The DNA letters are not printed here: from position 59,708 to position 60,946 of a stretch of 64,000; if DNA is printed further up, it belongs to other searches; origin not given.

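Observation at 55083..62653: Predicted CDP-activated, C-branched 3,6-dideoxyhexose pathway (YerE-like ThDP enzyme) beside a collagen-like spore-surface protein gene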

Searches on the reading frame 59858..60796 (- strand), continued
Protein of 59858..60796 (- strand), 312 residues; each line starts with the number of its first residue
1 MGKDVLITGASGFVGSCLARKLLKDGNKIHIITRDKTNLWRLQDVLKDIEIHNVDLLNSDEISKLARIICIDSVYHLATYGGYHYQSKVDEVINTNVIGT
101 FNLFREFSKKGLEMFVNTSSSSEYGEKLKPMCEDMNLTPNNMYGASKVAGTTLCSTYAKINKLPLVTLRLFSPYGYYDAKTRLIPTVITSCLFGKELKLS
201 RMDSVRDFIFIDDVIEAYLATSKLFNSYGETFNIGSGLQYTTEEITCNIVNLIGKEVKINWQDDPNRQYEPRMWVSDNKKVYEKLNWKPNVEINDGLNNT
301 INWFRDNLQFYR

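Call 84: find_homologous_proteins(query=window:59858-60796:-, max_evalue=1e-20)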
Query window:59858-60796:- (312 aa): 3344 proteins with E <= 1e-20 among 5300 candidates; the best 120 are listed.
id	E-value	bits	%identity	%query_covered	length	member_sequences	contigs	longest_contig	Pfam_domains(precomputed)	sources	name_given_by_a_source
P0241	4.2e-191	652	90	100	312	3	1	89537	PF08659.17,PF04321.24,PF16363.12,PF02719.22,PF01073.26,PF07993.19,PF13460.13,PF00106.32,PF01370.28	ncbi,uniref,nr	ncbi:NAD-dependent epimerase/dehydratase family protein [Clostridium lacusfryxellense]|uniref:NAD-de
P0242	6.6e-180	616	86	100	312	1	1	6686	PF04321.24,PF16363.12,PF02719.22,PF05368.20,PF01073.26,PF07993.19,PF00106.32,PF01370.28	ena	-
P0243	1.0e-168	579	82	100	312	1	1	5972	PF04321.24,PF16363.12,PF02719.22,PF01073.26,PF07993.19,PF00106.32,PF01370.28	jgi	-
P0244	8.3e-167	573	80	100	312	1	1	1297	PF04321.24,PF16363.12,PF02719.22,PF05368.20,PF01073.26,PF07993.19,PF00106.32,PF01370.28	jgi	-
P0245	8.4e-164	563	78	99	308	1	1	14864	PF04321.24,PF16363.12,PF02719.22,PF01073.26,PF07993.19,PF13460.13,PF00106.32,PF01370.28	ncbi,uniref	ncbi:NAD-dependent epimerase/dehydratase family protein [Clostridium sp.]|uniref:NAD-dependent epime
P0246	3.2e-163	561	79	100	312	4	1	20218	PF08659.17,PF04321.24,PF16363.12,PF02719.22,PF05368.20,PF01073.26,PF07993.19,PF00106.32,PF01370.28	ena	-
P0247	5.1e-163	560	78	100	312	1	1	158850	PF04321.24,PF16363.12,PF02719.22,PF01073.26,PF07993.19,PF00106.32,PF01370.28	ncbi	ncbi:NAD-dependent epimerase/dehydratase family protein [Clostridium sp.]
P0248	1.1e-162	559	77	100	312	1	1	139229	PF04321.24,PF16363.12,PF02719.22,PF01073.26,PF07993.19,PF00106.32,PF01370.28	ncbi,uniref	ncbi:NAD-dependent epimerase/dehydratase family protein [Clostridium sp.]|uniref:NAD-dependent epime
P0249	4.0e-162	557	78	100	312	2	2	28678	PF04321.24,PF16363.12,PF02719.22,PF01073.26,PF07993.19,PF00106.32,PF01370.28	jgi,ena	-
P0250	4.7e-162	557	79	100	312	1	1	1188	PF08659.17,PF04321.24,PF16363.12,PF02719.22,PF05368.20,PF01073.26,PF07993.19,PF00106.32,PF01370.28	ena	-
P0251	2.5e-161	555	78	100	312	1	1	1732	PF08659.17,PF04321.24,PF16363.12,PF02719.22,PF05368.20,PF01073.26,PF07993.19,PF13460.13,PF00106.32,PF01370.28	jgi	-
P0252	1.4e-160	552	77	100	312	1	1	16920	PF08659.17,PF04321.24,PF16363.12,PF02719.22,PF05368.20,PF01073.26,PF07993.19,PF13460.13,PF00106.32,PF01370.28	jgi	-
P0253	1.4e-160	552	77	100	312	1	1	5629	PF08659.17,PF04321.24,PF16363.12,PF02719.22,PF05368.20,PF01073.26,PF07993.19,PF13460.13,PF00106.32,PF01370.28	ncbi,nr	ncbi:MAG: NAD-dependent epimerase/dehydratase family protein [Clostridiaceae bacterium]|nr:NAD-depen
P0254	2.6e-160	551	76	100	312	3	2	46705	PF04321.24,PF16363.12,PF02719.22,PF01073.26,PF07993.19,PF00106.32,PF01370.28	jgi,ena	-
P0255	3.6e-160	551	77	100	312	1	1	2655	PF04321.24,PF16363.12,PF02719.22,PF01073.26,PF07993.19,PF13460.13,PF00106.32,PF01370.28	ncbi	-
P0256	3.5e-159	548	77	100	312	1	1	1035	PF04321.24,PF16363.12,PF02719.22,PF01073.26,PF07993.19,PF13460.13,PF00106.32,PF01370.28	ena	-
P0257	3.8e-159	547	77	100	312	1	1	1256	PF04321.24,PF16363.12,PF02719.22,PF01073.26,PF07993.19,PF00106.32,PF01370.28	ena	-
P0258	2.0e-158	545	76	100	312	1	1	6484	PF08659.17,PF04321.24,PF16363.12,PF02719.22,PF05368.20,PF01073.26,PF07993.19,PF13460.13,PF00106.32,PF01370.28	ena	-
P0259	3.5e-158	544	77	100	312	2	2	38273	PF08659.17,PF04321.24,PF16363.12,PF02719.22,PF05368.20,PF01073.26,PF07993.19,PF13460.13,PF00106.32,PF01370.28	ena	-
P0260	5.4e-158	544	76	100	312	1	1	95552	PF04321.24,PF16363.12,PF02719.22,PF01073.26,PF07993.19,PF00106.32,PF01370.28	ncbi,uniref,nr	ncbi:NAD-dependent epimerase/dehydratase family protein [Clostridium psychrophilum]|uniref:NAD-depen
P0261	8.4e-158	543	76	100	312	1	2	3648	PF04321.24,PF16363.12,PF02719.22,PF05368.20,PF01073.26,PF07993.19,PF00106.32,PF01370.28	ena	-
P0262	1.1e-157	543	75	100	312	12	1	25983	PF04321.24,PF16363.12,PF02719.22,PF01073.26,PF07993.19,PF13460.13,PF00106.32,PF01370.28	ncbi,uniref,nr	ncbi:NAD-dependent epimerase/dehydratase family protein [Clostridium estertheticum]|uniref:NAD-depen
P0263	1.4e-157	542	76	100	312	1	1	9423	PF08659.17,PF04321.24,PF16363.12,PF02719.22,PF05368.20,PF01073.26,PF07993.19,PF13460.13,PF00106.32,PF01370.28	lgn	-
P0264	1.9e-156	539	75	100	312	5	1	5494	PF04321.24,PF16363.12,PF02719.22,PF05368.20,PF01073.26,PF07993.19,PF13460.13,PF00106.32,PF01370.28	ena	-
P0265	2.5e-156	538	75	100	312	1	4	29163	PF08659.17,PF04321.24,PF16363.12,PF02719.22,PF05368.20,PF01073.26,PF07993.19,PF13460.13,PF00106.32,PF01370.28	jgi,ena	-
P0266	1.1e-155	536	75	100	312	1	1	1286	PF04321.24,PF16363.12,PF02719.22,PF05368.20,PF01073.26,PF07993.19,PF13460.13,PF00106.32,PF01370.28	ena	-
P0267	5.9e-155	534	74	100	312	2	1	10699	PF04321.24,PF16363.12,PF02719.22,PF01073.26,PF07993.19,PF00106.32,PF01370.28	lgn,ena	-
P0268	4.0e-154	531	74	100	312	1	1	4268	PF04321.24,PF16363.12,PF02719.22,PF05368.20,PF01073.26,PF07993.19,PF00106.32,PF01370.28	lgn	-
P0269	4.8e-153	527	74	100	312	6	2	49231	PF04321.24,PF16363.12,PF02719.22,PF05368.20,PF01073.26,PF07993.19,PF13460.13,PF00106.32,PF01370.28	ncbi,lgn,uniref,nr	ncbi:NAD-dependent epimerase/dehydratase family protein [Clostridium bowmanii]|uniref:NAD-dependent 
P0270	9.2e-153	526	74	100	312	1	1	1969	PF04321.24,PF16363.12,PF02719.22,PF01073.26,PF07993.19,PF00106.32,PF01370.28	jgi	-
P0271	2.3e-150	519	72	100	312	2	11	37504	PF04321.24,PF16363.12,PF02719.22,PF01073.26,PF07993.19,PF13460.13,PF00106.32,PF01370.28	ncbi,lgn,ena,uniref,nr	ncbi:NAD-dependent epimerase/dehydratase family protein [Clostridium sp.]|uniref:NAD-dependent epime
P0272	1.4e-149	516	72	100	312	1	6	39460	PF04321.24,PF16363.12,PF02719.22,PF05368.20,PF01073.26,PF07993.19,PF13460.13,PF00106.32,PF01370.28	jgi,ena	-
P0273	3.9e-148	511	69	100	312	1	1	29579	PF04321.24,PF16363.12,PF02719.22,PF05368.20,PF01073.26,PF07993.19,PF13460.13,PF00106.32,PF01370.28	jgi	jgi:nucleoside-diphosphate-sugar epimerase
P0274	2.6e-145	502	68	100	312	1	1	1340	PF04321.24,PF16363.12,PF02719.22,PF01073.26,PF07993.19,PF13460.13,PF00106.32,PF01370.28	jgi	-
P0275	1.5e-141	490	65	100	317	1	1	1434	PF04321.24,PF16363.12,PF02719.22,PF01073.26,PF07993.19,PF13460.13,PF00106.32,PF01370.28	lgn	-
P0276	3.7e-134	465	78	82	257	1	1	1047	PF16363.12,PF02719.22,PF01073.26,PF07993.19,PF01370.28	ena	-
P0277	5.9e-133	461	62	100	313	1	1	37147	PF08659.17,PF04321.24,PF16363.12,PF02719.22,PF05368.20,PF01073.26,PF07993.19,PF13460.13,PF00106.32,PF01370.28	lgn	-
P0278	2.1e-129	450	62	100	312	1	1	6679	PF04321.24,PF16363.12,PF02719.22,PF01073.26,PF07993.19,PF13460.13,PF00106.32,PF01370.28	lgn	-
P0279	2.9e-126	439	59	100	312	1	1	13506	PF04321.24,PF16363.12,PF02719.22,PF01073.26,PF07993.19,PF00106.32,PF01370.28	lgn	-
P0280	5.2e-126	439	59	100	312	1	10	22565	PF08659.17,PF04321.24,PF16363.12,PF02719.22,PF01073.26,PF07993.19,PF13460.13,PF00106.32,PF01370.28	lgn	-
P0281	1.5e-123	430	59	100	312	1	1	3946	PF08659.17,PF04321.24,PF16363.12,PF02719.22,PF01073.26,PF07993.19,PF13460.13,PF00106.32,PF01370.28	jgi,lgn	jgi:nucleoside-diphosphate-sugar epimerase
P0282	6.8e-122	425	57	99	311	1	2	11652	PF08659.17,PF04321.24,PF16363.12,PF02719.22,PF01073.26,PF07993.19,PF13460.13,PF00106.32,PF01370.28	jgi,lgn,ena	-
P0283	3.7e-121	423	59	100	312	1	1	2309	PF08659.17,PF04321.24,PF16363.12,PF02719.22,PF01073.26,PF07993.19,PF13460.13,PF00106.32,PF01370.28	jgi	jgi:nucleoside-diphosphate-sugar epimerase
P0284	1.1e-115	405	55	99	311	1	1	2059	PF08659.17,PF04321.24,PF16363.12,PF02719.22,PF01073.26,PF07993.19,PF13460.13,PF00106.32,PF01370.28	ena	-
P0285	4.8e-113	396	58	100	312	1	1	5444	PF04321.24,PF16363.12,PF02719.22,PF01073.26,PF07993.19,PF01370.28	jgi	jgi:nucleoside-diphosphate-sugar epimerase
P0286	2.8e-112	393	56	98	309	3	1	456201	PF04321.24,PF16363.12,PF02719.22,PF01073.26,PF07993.19,PF13460.13,PF01370.28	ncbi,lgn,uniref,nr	ncbi:NAD-dependent epimerase/dehydratase family protein [Clostridium gasigenes]|uniref:GDP-mannose 4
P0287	3.0e-112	393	56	100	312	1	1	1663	PF04321.24,PF16363.12,PF02719.22,PF01073.26,PF07993.19,PF13460.13,PF00106.32,PF01370.28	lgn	-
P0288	3.8e-111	390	55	98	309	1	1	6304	PF04321.24,PF16363.12,PF02719.22,PF01073.26,PF07993.19,PF13460.13,PF01370.28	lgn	-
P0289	2.2e-108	381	54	100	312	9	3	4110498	PF04321.24,PF16363.12,PF02719.22,PF01073.26,PF07993.19,PF13460.13,PF01370.28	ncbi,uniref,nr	ncbi:NAD-dependent epimerase/dehydratase family protein [Clostridium gasigenes]|uniref:NAD-dependent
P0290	3.2e-104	367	54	100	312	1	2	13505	PF08659.17,PF04321.24,PF16363.12,PF02719.22,PF01073.26,PF07993.19,PF13460.13,PF01370.28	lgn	-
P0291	4.4e-98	347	51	98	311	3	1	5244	PF04321.24,PF16363.12,PF02719.22,PF01073.26,PF07993.19,PF13460.13,PF01370.28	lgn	-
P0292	1.5e-97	345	52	100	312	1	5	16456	PF08659.17,PF04321.24,PF16363.12,PF02719.22,PF01073.26,PF07993.19,PF13460.13,PF01370.28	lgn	-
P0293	2.0e-94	335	48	99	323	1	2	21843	PF04321.24,PF16363.12,PF02719.22,PF01073.26,PF07993.19,PF00106.32,PF01370.28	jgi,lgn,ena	-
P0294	3.0e-94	334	51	97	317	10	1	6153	PF04321.24,PF16363.12,PF02719.22,PF01073.26,PF07993.19,PF13460.13,PF00106.32,PF01370.28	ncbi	-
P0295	3.8e-94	334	49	99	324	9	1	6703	PF04321.24,PF16363.12,PF02719.22,PF01073.26,PF07993.19,PF01370.28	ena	-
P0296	3.8e-94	334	47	99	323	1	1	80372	PF04321.24,PF16363.12,PF02719.22,PF01073.26,PF07993.19,PF00106.32,PF01370.28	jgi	-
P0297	6.6e-94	333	48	99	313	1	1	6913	PF04321.24,PF16363.12,PF02719.22,PF01073.26,PF07993.19,PF00106.32,PF01370.28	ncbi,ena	-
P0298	1.1e-93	332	50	99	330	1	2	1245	PF04321.24,PF16363.12,PF02719.22,PF01073.26,PF07993.19,PF13460.13,PF01370.28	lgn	-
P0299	9.8e-93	329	46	99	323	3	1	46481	PF08659.17,PF04321.24,PF16363.12,PF02719.22,PF01073.26,PF07993.19,PF13460.13,PF00106.32,PF01370.28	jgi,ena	-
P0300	1.9e-92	328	47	99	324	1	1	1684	PF08659.17,PF04321.24,PF16363.12,PF02719.22,PF05368.20,PF01073.26,PF07993.19,PF13460.13,PF00106.32,PF01370.28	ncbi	-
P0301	2.0e-92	328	47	99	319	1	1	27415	PF04321.24,PF16363.12,PF02719.22,PF01073.26,PF07993.19,PF13460.13,PF00106.32,PF01370.28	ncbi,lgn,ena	-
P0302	5.0e-92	327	49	99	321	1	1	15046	PF04321.24,PF16363.12,PF02719.22,PF01073.26,PF07993.19,PF01370.28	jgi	jgi:nucleoside-diphosphate-sugar epimerase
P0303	2.1e-91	325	48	99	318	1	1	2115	PF04321.24,PF16363.12,PF02719.22,PF01073.26,PF07993.19,PF13460.13,PF00106.32,PF01370.28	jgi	-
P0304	2.2e-91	325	47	99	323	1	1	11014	PF04321.24,PF16363.12,PF02719.22,PF01073.26,PF07993.19,PF01370.28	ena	-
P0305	4.2e-91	324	49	99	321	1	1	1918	PF04321.24,PF16363.12,PF02719.22,PF01073.26,PF07993.19,PF01370.28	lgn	-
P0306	2.3e-90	321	46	99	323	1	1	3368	PF04321.24,PF16363.12,PF02719.22,PF01073.26,PF07993.19,PF00106.32,PF01370.28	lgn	-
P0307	2.4e-90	321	46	99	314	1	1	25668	PF04321.24,PF16363.12,PF02719.22,PF01073.26,PF07993.19,PF13460.13,PF00106.32,PF01370.28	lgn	-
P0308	2.6e-90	321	47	99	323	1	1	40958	PF04321.24,PF16363.12,PF02719.22,PF05368.20,PF01073.26,PF07993.19,PF13460.13,PF00106.32,PF01370.28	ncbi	-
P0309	2.8e-90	321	46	99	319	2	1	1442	PF04321.24,PF16363.12,PF02719.22,PF01073.26,PF07993.19,PF00106.32,PF01370.28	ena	-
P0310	3.0e-90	321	48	99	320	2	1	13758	PF04321.24,PF16363.12,PF02719.22,PF01073.26,PF07993.19,PF00106.32,PF01370.28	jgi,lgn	jgi:nucleoside-diphosphate-sugar epimerase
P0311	9.0e-90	320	47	99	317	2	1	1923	PF04321.24,PF16363.12,PF02719.22,PF01073.26,PF07993.19,PF13460.13,PF01370.28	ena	-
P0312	9.6e-90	319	46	100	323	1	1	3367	PF04321.24,PF16363.12,PF02719.22,PF01073.26,PF07993.19,PF13460.13,PF00106.32,PF01370.28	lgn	-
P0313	9.8e-90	319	48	99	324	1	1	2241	PF04321.24,PF16363.12,PF02719.22,PF01073.26,PF07993.19,PF01370.28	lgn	-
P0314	2.0e-89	318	49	98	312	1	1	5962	PF04321.24,PF16363.12,PF02719.22,PF01073.26,PF07993.19,PF01370.28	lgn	-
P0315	7.9e-89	316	46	99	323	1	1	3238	PF04321.24,PF16363.12,PF02719.22,PF01073.26,PF07993.19,PF00106.32,PF01370.28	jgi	jgi:nucleoside-diphosphate-sugar epimerase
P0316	8.3e-89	316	48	99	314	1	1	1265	PF04321.24,PF16363.12,PF02719.22,PF01073.26,PF07993.19,PF00106.32,PF01370.28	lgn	-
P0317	1.3e-88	316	47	99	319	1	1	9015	PF04321.24,PF16363.12,PF02719.22,PF05368.20,PF01073.26,PF07993.19,PF01370.28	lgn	-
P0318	1.4e-88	316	45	99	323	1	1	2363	PF04321.24,PF16363.12,PF02719.22,PF01073.26,PF07993.19,PF00106.32,PF01370.28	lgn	-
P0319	2.1e-88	315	48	99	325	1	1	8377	PF08659.17,PF04321.24,PF16363.12,PF02719.22,PF05368.20,PF13561.13,PF01073.26,PF07993.19,PF00106.32,PF01370.28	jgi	jgi:nucleoside-diphosphate-sugar epimerase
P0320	2.4e-88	315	46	99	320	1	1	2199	PF04321.24,PF16363.12,PF02719.22,PF01073.26,PF07993.19,PF01370.28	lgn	-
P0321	2.7e-88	315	49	99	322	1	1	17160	PF08659.17,PF04321.24,PF16363.12,PF02719.22,PF05368.20,PF01073.26,PF07993.19,PF00106.32,PF01370.28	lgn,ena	-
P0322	4.1e-88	314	47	99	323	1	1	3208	PF04321.24,PF16363.12,PF02719.22,PF01073.26,PF07993.19,PF01370.28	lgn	-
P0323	4.2e-88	314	46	99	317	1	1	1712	PF04321.24,PF16363.12,PF02719.22,PF01073.26,PF07993.19,PF13460.13,PF01370.28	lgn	-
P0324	4.3e-88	314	47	99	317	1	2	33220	PF04321.24,PF16363.12,PF02719.22,PF01073.26,PF07993.19,PF01370.28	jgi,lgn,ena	-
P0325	5.3e-88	314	46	99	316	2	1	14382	PF04321.24,PF16363.12,PF02719.22,PF01073.26,PF07993.19,PF00106.32,PF01370.28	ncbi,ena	-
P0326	5.9e-88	314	49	99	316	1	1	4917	PF04321.24,PF16363.12,PF02719.22,PF01073.26,PF07993.19,PF01370.28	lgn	-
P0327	6.7e-88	313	48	99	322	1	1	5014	PF08659.17,PF04321.24,PF16363.12,PF02719.22,PF05368.20,PF01073.26,PF07993.19,PF00106.32,PF01370.28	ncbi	-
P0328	1.0e-87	313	45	99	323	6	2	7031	PF04321.24,PF16363.12,PF02719.22,PF01073.26,PF07993.19,PF00106.32,PF01370.28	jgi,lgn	-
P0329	1.7e-87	312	46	99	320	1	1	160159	PF04321.24,PF16363.12,PF02719.22,PF01073.26,PF07993.19,PF01370.28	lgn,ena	-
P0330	1.9e-87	312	48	100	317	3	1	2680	PF04321.24,PF16363.12,PF02719.22,PF01073.26,PF07993.19,PF01370.28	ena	-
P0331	2.2e-87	312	46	99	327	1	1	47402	PF04321.24,PF16363.12,PF02719.22,PF01073.26,PF07993.19,PF00106.32,PF01370.28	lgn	-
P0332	2.7e-87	311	47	97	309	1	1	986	PF04321.24,PF16363.12,PF02719.22,PF01073.26,PF07993.19,PF01370.28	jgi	-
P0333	3.1e-87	311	46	99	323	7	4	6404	PF04321.24,PF16363.12,PF02719.22,PF01073.26,PF07993.19,PF01370.28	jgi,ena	-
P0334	3.5e-87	311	47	99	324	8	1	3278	PF04321.24,PF16363.12,PF02719.22,PF01073.26,PF07993.19,PF01370.28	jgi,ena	-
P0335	3.5e-87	311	46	99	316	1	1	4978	PF04321.24,PF16363.12,PF02719.22,PF05368.20,PF01073.26,PF07993.19,PF13460.13,PF01370.28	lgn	-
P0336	7.9e-87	310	48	99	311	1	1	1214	PF04321.24,PF16363.12,PF02719.22,PF01073.26,PF07993.19,PF00106.32,PF01370.28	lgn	-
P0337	1.0e-86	310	46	98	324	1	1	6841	PF04321.24,PF16363.12,PF02719.22,PF01073.26,PF07993.19,PF00106.32,PF01370.28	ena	-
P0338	1.1e-86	309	47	100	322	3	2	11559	PF04321.24,PF16363.12,PF02719.22,PF01073.26,PF07993.19,PF01370.28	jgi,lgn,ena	-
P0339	1.3e-86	309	47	99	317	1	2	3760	PF04321.24,PF16363.12,PF02719.22,PF05368.20,PF01073.26,PF07993.19,PF01370.28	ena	-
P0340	1.7e-86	309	47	98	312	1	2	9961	PF04321.24,PF16363.12,PF02719.22,PF01073.26,PF07993.19,PF00106.32,PF01370.28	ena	-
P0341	2.0e-86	309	46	99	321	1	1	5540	PF04321.24,PF16363.12,PF02719.22,PF01073.26,PF07993.19,PF01370.28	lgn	-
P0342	2.4e-86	308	47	99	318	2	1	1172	PF04321.24,PF16363.12,PF02719.22,PF01073.26,PF07993.19,PF00106.32,PF01370.28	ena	-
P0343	3.2e-86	308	44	99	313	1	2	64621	PF04321.24,PF16363.12,PF02719.22,PF01073.26,PF07993.19,PF13460.13,PF00106.32,PF01370.28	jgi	-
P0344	3.3e-86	308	48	99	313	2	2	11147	PF04321.24,PF16363.12,PF02719.22,PF01073.26,PF07993.19,PF00106.32,PF01370.28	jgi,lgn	jgi:nucleoside-diphosphate-sugar epimerase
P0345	3.8e-86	308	47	98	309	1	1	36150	PF04321.24,PF16363.12,PF02719.22,PF01073.26,PF07993.19,PF01370.28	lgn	-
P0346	5.8e-86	307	46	99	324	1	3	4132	PF04321.24,PF16363.12,PF02719.22,PF01073.26,PF07993.19,PF01370.28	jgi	-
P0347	9.8e-86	306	46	99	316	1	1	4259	PF04321.24,PF16363.12,PF02719.22,PF01073.26,PF07993.19,PF13460.13,PF01370.28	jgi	-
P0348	1.5e-85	306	44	100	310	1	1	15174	PF04321.24,PF16363.12,PF02719.22,PF01073.26,PF07993.19,PF00106.32,PF01370.28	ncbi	-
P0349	1.6e-85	306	46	99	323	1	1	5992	PF04321.24,PF16363.12,PF02719.22,PF01073.26,PF07993.19,PF01370.28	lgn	-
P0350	1.7e-85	306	47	99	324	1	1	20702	PF04321.24,PF16363.12,PF02719.22,PF01073.26,PF07993.19,PF01370.28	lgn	-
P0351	2.0e-85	305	47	99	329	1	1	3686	PF04321.24,PF16363.12,PF02719.22,PF01073.26,PF07993.19,PF01370.28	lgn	-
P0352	2.5e-85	305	45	99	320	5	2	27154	PF04321.24,PF16363.12,PF02719.22,PF05368.20,PF01073.26,PF07993.19,PF13460.13,PF00106.32,PF01370.28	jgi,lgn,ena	-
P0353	2.6e-85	305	48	99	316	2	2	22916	PF04321.24,PF16363.12,PF02719.22,PF01073.26,PF07993.19,PF01370.28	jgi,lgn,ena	-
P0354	2.9e-85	305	47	99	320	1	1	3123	PF04321.24,PF16363.12,PF02719.22,PF01073.26,PF07993.19,PF01370.28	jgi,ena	-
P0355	3.6e-85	304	47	99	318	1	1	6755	PF04321.24,PF16363.12,PF02719.22,PF05368.20,PF01073.26,PF07993.19,PF01370.28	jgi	-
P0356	3.8e-85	304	46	99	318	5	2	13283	PF04321.24,PF16363.12,PF02719.22,PF01073.26,PF07993.19,PF01370.28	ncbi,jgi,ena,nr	ncbi:MAG: NAD-dependent dehydratase [Thermoplasmata archaeon]|nr:MAG: NAD-dependent dehydratase [The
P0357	3.9e-85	304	45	99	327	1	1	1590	PF04321.24,PF16363.12,PF02719.22,PF05368.20,PF01073.26,PF07993.19,PF13460.13,PF00106.32,PF01370.28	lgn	-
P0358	4.1e-85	304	46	99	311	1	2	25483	PF04321.24,PF16363.12,PF02719.22,PF01073.26,PF07993.19,PF01370.28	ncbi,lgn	ncbi:MAG: NAD-dependent epimerase/dehydratase family protein [Clostridium sp.]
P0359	5.2e-85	304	48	99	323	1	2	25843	PF04321.24,PF16363.12,PF02719.22,PF01073.26,PF07993.19,PF00106.32,PF01370.28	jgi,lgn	jgi:nucleoside-diphosphate-sugar epimerase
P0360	5.9e-85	304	47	99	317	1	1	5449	PF04321.24,PF16363.12,PF02719.22,PF01073.26,PF07993.19,PF00106.32,PF01370.28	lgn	-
